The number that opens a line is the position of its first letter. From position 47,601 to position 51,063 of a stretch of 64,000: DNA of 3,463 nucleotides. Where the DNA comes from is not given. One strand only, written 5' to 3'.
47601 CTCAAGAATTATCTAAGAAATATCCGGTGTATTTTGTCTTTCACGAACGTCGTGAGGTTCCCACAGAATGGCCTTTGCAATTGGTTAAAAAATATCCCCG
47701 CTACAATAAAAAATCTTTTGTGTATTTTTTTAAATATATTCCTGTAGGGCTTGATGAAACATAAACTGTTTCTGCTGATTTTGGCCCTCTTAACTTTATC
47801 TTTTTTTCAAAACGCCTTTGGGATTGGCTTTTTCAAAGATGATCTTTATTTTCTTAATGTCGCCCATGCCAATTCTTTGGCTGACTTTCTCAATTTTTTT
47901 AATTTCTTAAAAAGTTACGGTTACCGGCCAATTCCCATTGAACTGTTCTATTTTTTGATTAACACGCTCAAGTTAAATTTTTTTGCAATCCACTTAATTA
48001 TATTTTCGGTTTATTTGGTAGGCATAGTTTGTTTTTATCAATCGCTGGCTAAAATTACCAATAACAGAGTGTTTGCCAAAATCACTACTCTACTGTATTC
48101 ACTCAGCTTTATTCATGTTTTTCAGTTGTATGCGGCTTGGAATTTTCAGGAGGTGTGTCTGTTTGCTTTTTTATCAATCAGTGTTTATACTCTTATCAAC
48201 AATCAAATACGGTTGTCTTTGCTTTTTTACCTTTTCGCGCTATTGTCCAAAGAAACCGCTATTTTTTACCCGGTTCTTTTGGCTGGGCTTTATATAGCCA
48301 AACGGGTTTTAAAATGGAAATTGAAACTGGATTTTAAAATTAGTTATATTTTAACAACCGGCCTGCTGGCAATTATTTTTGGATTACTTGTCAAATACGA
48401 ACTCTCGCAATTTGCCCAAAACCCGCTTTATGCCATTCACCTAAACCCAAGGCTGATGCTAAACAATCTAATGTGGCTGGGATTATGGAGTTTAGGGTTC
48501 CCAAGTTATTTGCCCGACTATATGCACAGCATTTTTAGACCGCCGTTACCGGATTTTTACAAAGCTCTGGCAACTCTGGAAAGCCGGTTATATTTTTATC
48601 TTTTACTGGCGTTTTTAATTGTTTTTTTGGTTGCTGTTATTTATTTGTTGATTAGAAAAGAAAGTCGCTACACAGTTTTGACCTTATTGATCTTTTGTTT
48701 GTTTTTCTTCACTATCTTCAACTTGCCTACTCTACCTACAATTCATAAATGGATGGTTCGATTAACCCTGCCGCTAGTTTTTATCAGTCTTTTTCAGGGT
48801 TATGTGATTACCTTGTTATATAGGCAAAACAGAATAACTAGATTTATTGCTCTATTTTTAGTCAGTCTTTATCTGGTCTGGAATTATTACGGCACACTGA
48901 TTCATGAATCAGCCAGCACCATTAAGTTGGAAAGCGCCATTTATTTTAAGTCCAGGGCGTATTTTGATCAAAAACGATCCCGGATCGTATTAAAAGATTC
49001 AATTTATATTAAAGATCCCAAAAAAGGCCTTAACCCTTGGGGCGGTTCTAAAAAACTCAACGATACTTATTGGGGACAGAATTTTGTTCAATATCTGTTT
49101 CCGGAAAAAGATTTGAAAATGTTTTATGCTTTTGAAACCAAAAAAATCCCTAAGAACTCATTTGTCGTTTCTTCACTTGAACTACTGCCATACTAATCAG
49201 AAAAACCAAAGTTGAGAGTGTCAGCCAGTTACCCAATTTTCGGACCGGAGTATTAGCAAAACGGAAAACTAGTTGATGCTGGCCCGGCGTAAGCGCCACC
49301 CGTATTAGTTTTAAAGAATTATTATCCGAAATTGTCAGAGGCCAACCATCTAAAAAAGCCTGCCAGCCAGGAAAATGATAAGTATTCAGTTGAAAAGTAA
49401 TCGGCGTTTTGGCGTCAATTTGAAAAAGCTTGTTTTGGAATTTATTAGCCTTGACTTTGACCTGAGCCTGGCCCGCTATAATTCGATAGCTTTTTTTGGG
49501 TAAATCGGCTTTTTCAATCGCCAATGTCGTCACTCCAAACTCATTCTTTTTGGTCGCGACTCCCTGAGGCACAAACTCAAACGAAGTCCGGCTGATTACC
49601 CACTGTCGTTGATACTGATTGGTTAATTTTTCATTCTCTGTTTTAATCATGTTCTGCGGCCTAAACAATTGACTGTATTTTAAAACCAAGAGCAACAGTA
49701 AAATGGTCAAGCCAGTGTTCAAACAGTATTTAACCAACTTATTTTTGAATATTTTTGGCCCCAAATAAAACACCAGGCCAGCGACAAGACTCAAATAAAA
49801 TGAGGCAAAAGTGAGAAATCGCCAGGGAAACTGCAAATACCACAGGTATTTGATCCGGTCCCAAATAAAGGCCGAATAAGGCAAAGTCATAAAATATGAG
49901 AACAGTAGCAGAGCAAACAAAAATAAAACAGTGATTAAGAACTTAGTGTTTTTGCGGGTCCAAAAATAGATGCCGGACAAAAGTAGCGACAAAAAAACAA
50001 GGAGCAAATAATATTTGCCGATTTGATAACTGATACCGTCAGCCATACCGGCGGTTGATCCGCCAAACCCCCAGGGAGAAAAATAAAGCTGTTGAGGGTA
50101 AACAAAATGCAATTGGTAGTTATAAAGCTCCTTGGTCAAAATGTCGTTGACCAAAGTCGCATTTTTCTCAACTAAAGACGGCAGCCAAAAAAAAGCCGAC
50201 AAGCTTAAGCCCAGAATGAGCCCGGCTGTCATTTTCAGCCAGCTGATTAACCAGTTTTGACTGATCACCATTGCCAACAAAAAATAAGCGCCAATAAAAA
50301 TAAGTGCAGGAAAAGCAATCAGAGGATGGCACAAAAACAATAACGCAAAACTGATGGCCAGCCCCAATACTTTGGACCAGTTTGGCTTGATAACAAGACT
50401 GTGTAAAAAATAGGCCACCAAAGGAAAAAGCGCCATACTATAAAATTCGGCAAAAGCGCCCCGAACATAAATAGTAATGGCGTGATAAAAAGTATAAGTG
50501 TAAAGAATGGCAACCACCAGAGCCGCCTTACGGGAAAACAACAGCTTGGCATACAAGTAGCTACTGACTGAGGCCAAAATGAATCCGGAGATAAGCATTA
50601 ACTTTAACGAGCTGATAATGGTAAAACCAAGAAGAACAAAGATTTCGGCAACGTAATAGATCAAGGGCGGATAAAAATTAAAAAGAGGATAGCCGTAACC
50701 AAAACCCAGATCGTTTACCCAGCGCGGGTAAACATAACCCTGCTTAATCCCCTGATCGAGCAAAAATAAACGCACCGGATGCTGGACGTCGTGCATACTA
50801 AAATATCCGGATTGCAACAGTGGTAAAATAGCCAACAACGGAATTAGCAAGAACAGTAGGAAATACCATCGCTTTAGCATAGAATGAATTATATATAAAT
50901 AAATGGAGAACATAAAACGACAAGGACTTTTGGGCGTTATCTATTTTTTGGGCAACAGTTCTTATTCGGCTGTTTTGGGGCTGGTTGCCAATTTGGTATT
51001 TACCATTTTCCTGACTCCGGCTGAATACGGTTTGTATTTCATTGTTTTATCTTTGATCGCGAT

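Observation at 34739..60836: ~26-kb lipid-linked glycosylation island with nine GT-C-type membrane proteins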

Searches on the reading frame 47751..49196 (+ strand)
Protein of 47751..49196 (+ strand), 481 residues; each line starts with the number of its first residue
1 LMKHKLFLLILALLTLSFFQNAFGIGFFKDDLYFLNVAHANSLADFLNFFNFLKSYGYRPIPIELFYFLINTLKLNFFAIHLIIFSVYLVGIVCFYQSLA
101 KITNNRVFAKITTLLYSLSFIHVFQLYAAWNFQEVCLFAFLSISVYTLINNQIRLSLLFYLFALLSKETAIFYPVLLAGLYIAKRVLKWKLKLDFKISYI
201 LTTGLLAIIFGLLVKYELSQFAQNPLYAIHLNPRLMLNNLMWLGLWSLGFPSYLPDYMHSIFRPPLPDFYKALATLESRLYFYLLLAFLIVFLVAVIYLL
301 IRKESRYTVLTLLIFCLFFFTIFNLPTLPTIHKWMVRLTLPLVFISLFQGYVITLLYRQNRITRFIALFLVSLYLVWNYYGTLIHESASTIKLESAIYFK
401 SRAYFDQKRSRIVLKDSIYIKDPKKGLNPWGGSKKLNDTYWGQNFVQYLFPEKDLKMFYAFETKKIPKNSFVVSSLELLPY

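Call 5: search_protein_families(library=pfam, max_evalue=0.01, proteins=[window:47751-49196:+])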
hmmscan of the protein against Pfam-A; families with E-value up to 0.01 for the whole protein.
window:47751-49196:+ (481 aa): 0 families

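Call 11: search_protein_families(library=ncbifam, max_evalue=0.01, proteins=[window:47751-49196:+])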
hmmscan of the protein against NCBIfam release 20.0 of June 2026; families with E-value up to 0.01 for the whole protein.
window:47751-49196:+ (481 aa): 0 families

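Call 17: find_homologous_proteins(query=window:47754-49196:+, max_evalue=0.00001)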
Query window:47754-49196:+ (480 aa): 97 proteins with E <= 0.00001 among 8000 candidates.
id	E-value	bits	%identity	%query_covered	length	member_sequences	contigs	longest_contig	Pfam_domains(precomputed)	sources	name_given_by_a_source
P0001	0.0e+0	1025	99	100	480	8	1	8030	-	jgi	-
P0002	5.7e-223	760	73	100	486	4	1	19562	-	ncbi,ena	-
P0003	1.4e-184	633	62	100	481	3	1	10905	-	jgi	-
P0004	3.5e-180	619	61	100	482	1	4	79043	-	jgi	-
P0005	2.8e-175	603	61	100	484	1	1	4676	-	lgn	-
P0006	2.9e-173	596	60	100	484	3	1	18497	-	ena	-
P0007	3.2e-171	589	58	100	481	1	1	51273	-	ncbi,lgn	-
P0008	7.8e-157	542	56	100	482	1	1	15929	-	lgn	-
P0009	2.8e-134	467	49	96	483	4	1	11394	-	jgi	jgi:hypothetical protein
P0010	8.6e-132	459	47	99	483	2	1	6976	-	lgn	-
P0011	1.2e-115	406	45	98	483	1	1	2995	-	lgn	-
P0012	3.6e-108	381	43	98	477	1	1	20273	-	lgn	-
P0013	2.8e-106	375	44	98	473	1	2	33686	-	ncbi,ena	-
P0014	2.4e-104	369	41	95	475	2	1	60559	-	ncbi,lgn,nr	ncbi:hypothetical protein M1328_03615 [Patescibacteria group bacterium]|nr:hypothetical protein [Pat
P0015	5.7e-102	361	41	97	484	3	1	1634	-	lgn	-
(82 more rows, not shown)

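Call 20: search_solved_structures(query=A1, max_evalue=1)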
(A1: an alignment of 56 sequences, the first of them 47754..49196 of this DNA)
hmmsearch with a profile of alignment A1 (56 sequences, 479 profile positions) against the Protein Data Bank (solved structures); distinct sequences matched with E-value up to 1: 3.
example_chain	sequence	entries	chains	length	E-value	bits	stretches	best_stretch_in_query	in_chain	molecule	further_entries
1d6t_A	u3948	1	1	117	0.082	15.1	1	377-438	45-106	RIBONUCLEASE P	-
6d1r_A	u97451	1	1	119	0.086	15.1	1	377-438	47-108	Ribonuclease P protein component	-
6ov1_A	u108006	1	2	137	0.15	14.3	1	377-438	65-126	Ribonuclease P protein component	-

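Call 27: predict_structure(alignment_id=A1)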
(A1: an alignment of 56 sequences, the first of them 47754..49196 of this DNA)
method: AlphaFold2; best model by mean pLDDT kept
length: 480 residues; sequences in the alignment: 56
mean_pLDDT: 92.9   pTM: 0.93
mean pLDDT of the five models: 92.9, 92.9, 92.9, 92.8, 92.4
residues with pLDDT >= 90: 384; 70-90: 77; 50-70: 19; < 50: 0
segments of 3 or more residues with pLDDT < 50: none
pLDDT, mean of each block of 10 residues (from residue 1): 95 98 95 92 90 70 95 97 98 98 97 98 94 97 98 98 94 97 91 93 96 79 74 91 94 85 87 91 98 98 96 98 91 78 98 98 98 98 89 95 98 97 76 95 96 96 97 91
secondary structure, 60 per line:
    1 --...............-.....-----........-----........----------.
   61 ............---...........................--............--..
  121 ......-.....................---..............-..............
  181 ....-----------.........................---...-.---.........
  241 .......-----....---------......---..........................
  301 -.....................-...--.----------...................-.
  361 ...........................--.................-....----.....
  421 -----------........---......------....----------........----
elements in order: H3-17 H19-23 H29-36 H42-49 H60-72 H76-102 H105-116 H119-126 H128-148 H152-165 H167-184 H196-220 H232-247 H253-256 H266-271 H275-300 H302-322 H340-358 H360-387 H390-406 H408-411 E416-420 H432-439 H443-448 E455-458 E469-473

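Call 31: fold_search(model_id=the predicted structure, library=pdb)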
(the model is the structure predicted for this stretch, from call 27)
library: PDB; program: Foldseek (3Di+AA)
matches with E <= 10: 174; with E <= 0.001: 3
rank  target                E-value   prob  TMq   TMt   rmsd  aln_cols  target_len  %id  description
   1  8agc_A                9.3e-05  1.00  0.50  0.37  13.9       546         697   12  Structure of yeast oligosaccharylransferase complex with lipid-linked oligosaccharide and non-acceptor peptide bound (released 2022-12-07)
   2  8pn9_A                5.0e-04  1.00  0.45  0.35  13.0       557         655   11  Structure of human oligosaccharyltransferase OST-A complex bound to NGI-1 (released 2024-05-08)
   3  6ezn_F                9.4e-04  1.00  0.46  0.36  13.2       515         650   13  Cryo-EM structure of the yeast oligosaccharyltransferase (OST) complex (released 2018-01-17)
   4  8age_A                1.1e-03  1.00  0.48  0.38  11.1       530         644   11  Structure of yeast oligosaccharylransferase complex with acceptor peptide bound (released 2022-12-07)
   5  8b6l_I                1.2e-03  1.00  0.49  0.36  14.4       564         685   11  Subtomogram average of the human Sec61-TRAP-OSTA-translocon (released 2022-12-07)
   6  5ogl_A                1.4e-03  1.00  0.44  0.32  11.8       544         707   15  Structure of bacterial oligosaccharyltransferase PglB in complex with an acceptor peptide and an lipid-linked oligosac (released 2017-10-25)
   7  7oci_F                1.6e-03  1.00  0.46  0.37  12.6       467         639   12  Cryo-EM structure of yeast Ost6p containing oligosaccharyltransferase complex (released 2022-02-16)
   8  9n9j_I                1.6e-03  1.00  0.48  0.35  12.9       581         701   11  Structure of a GRP94 folding intermediate engaged with a CCDC134- and FKBP11-bound secretory translocon (released 2025-11-19)
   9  6s7o_A                1.6e-03  1.00  0.45  0.35  13.0       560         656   11  Cryo-EM structure of human oligosaccharyltransferase complex OST-A (released 2019-12-18)
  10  8agb_A                1.8e-03  1.00  0.46  0.37  12.8       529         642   12  Structure of yeast oligosaccharylransferase complex with lipid-linked oligosaccharide bound (released 2022-12-07)
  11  6s7t_A                2.2e-03  1.00  0.50  0.36  11.5       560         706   10  Cryo-EM structure of human oligosaccharyltransferase complex OST-B (released 2019-12-18)
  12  6c26_A                6.8e-03  1.00  0.48  0.37  13.4       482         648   11  The Cryo-EM structure of a eukaryotic oligosaccharyl transferase complex (released 2018-01-31)
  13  6ftg_5                1.7e-02  1.00  0.46  0.36  14.3       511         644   12  Subtomogram average of OST-containing ribosome-translocon complexes from canine rough microsomal membranes (released 2018-03-21)
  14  9i5k_A                8.6e-02  1.00  0.46  0.45  14.9       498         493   11  Structure of the Chaetomium thermophilum Pmt4 homodimer (C2 symmetry) (released 2025-12-24)
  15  7bvf_B                1.0e-01  0.99  0.41  0.22   8.2       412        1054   14  Cryo-EM structure of Mycobacterium tuberculosis arabinosyltransferase EmbA-EmbB-AcpM2 in complex with ethambutol (released 2020-04-29)
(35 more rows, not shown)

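Call 38: find_related_loci(query=A4, collection=genome_contigs, flank=10000)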
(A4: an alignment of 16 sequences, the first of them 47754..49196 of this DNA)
Query A4 (480 aa) in genome_contigs; peptide patterns used: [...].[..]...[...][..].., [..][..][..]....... (x = any residue, [..] = any of these).
234 stretches matched a pattern; 23 encode a relative of the query (tblastn E <= 1e-3); 23 distinct loci.
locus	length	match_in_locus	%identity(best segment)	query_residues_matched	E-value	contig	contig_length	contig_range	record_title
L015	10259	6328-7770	62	1-480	0e+0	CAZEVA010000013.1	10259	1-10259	MAG TPA_asm: uncultured Gammaproteobacteria bacterium isolate SRP067234_co1_307 genome assembly, contig: k99_109997, who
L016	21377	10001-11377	43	19-478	5e-110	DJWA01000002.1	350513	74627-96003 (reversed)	MAG TPA_asm: Candidatus Roizmanbacteria bacterium UBA6242 UBA6242_contig_41, whole genome shotgun sequence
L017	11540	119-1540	42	4-478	9e-110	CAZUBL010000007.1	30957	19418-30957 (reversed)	MAG TPA_asm: uncultured Gammaproteobacteria bacterium isolate SRP193661_co1_195 genome assembly, contig: NODE_1508_lengt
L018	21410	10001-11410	42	2-478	8e-109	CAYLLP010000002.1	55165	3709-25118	MAG TPA_asm: uncultured Gammaproteobacteria bacterium isolate SRP136066_co1_422 genome assembly, contig: NODE_365_length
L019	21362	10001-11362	41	19-476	1e-106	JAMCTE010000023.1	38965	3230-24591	MAG: Patescibacteria group bacterium isolate FK_Sedi_A_Bin.181 NODE_1955_length_38965_cov_4.8237, whole genome shotgun s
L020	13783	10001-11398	44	7-478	3e-104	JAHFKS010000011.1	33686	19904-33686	MAG: Candidatus Microgenomates bacterium isolate nzgw415 NODE_1176_length_33687_cov_4.059435, whole genome shotgun seque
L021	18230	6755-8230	40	1-478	1e-99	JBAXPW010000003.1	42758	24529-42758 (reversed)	MAG: Candidatus Roizmanbacteria bacterium isolate ELA541 MAG541_3, whole genome shotgun sequence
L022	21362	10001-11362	41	19-476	2e-99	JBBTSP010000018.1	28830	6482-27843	MAG: Patescibacteria group bacterium isolate H41-bin142_1 H41_bin142_1_000000000018, whole genome shotgun sequence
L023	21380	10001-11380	40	19-478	2e-97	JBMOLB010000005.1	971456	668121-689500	MAG: Patescibacteria group bacterium isolate Betzabe_MAG013 MAG013_5, whole genome shotgun sequence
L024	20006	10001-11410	39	5-478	6e-96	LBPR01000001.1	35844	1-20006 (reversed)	MAG: Candidatus Roizmanbacteria bacterium GW2011_GWC2_34_23 UR56_C0001, whole genome shotgun sequence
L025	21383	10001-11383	39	13-474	3e-94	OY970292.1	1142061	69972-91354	MAG: Candidatus Levybacteria bacterium isolate MFD01916.bin.c.8 genome assembly, chromosome: 1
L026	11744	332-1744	38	6-478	1e-91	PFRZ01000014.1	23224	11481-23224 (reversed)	MAG: Candidatus Roizmanbacteria bacterium CG_4_9_14_0_2_um_filter_35_15 CG_4_9_14_0.2_um_filter_scaffold_1508_c, whole g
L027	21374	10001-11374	39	19-478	2e-91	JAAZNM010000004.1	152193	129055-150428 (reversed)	MAG: Candidatus Roizmanbacteria bacterium isolate AS27yjCOA_175 24167_AS27, whole genome shotgun sequence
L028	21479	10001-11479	37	1-478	4e-88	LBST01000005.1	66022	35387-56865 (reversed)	MAG: Candidatus Roizmanbacteria bacterium GW2011_GWC1_37_12 US38_C0005, whole genome shotgun sequence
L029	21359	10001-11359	41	13-466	1e-87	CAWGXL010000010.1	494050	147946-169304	MAG: uncultured bacterium isolate MFD09206.bin.2.20 genome assembly, contig: contig_853, whole genome shotgun sequence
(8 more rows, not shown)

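Call 69: search_protein_families(library=pfam, alignment_id=A8, max_evalue=0.001)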
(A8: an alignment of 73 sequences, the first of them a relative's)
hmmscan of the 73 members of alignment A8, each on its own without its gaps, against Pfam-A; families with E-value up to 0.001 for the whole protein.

A. member 1, L016:1-499:- (166 aa): 2 families
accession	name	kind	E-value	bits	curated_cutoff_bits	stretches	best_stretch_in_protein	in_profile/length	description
PF00005.33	ABC_tran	-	5.6e-31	108.4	25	1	22-166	1-131/137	ABC transporter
PF13555.12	AAA_29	-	1.2e-05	25.4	27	1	18-49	11-39/61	P-loop containing region of AAA domain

B. families by the number of members that match (of 73 scanned): 69 families (the first 25 are shown)
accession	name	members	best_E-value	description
PF16576.10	HlyD_D23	8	1e-15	Barrel-sandwich domain of CusB or HlyD membrane-fusion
PF13231.12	PMT_2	8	8.1e-14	Dolichyl-phosphate-mannose-protein mannosyltransferase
PF13533.13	Biotin_lipoyl_2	7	2.6e-08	Biotin-lipoyl like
PF13437.12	HlyD_3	6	6e-10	HlyD family secretion protein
PF00005.33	ABC_tran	5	2.6e-35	ABC transporter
PF13555.12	AAA_29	5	1.2e-05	P-loop containing region of AAA domain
PF09586.16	YfhO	4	1.5e-23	Bacterial membrane protein YfhO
PF13304.12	AAA_21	4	1.3e-08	AAA domain, putative AbiEii toxin, Type IV TA system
PF02463.25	SMC_N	4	1.4e-07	RecF/RecN/SMC N terminal domain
PF12704.14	MacB_PCD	3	2e-41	MacB-like periplasmic core domain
PF12705.13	PDDEXK_1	3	1.1e-13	PD-(D/E)XK nuclease superfamily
PF08241.18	Methyltransf_11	3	1.1e-10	Methyltransferase domain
PF13649.12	Methyltransf_25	3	2.8e-07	Methyltransferase domain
PF25199.1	nSTAND_NTPase5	3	2.9e-05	Novel STAND NTPase 5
PF01757.29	Acyl_transf_3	2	5.5e-23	Acyltransferase domain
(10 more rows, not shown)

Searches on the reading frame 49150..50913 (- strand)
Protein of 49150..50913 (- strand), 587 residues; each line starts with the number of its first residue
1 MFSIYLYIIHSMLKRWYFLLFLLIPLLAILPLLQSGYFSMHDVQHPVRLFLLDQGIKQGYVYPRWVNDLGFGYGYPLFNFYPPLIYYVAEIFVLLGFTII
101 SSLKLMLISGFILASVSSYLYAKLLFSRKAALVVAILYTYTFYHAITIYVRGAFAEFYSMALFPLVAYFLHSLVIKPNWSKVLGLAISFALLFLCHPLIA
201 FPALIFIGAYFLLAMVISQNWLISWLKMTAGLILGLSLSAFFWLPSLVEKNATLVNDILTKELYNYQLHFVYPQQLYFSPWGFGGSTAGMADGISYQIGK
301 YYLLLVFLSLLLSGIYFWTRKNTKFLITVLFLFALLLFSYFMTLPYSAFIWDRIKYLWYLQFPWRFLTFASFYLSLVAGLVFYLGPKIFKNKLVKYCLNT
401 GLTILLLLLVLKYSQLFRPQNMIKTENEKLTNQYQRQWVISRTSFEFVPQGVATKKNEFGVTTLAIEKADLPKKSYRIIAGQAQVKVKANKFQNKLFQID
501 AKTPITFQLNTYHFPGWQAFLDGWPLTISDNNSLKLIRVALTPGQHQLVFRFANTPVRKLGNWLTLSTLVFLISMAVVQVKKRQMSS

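Call 5: search_protein_families(library=pfam, max_evalue=0.01, proteins=[window:49150-50913:-])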
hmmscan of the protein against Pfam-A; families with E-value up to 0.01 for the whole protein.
window:49150-50913:- (587 aa): 2 families
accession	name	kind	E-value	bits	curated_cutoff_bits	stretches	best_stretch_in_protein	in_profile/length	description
PF10131.15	PTPS_related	-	1.9e-11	43.6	26.4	1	78-414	1-308/621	6-pyruvoyl-tetrahydropterin synthase related domain; membrane protein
PF13231.12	PMT_2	-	0.00056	20.6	26.1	1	82-238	3-153/160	Dolichyl-phosphate-mannose-protein mannosyltransferase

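Call 11: search_protein_families(library=ncbifam, max_evalue=0.01, proteins=[window:49150-50913:-])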
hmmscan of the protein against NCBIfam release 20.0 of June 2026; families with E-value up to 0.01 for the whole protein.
window:49150-50913:- (587 aa): 0 families

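Call 54: search_solved_structures(query=A6, max_evalue=1)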
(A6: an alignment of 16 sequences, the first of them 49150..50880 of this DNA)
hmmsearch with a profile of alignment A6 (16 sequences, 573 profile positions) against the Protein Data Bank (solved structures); distinct sequences matched with E-value up to 1: 0.
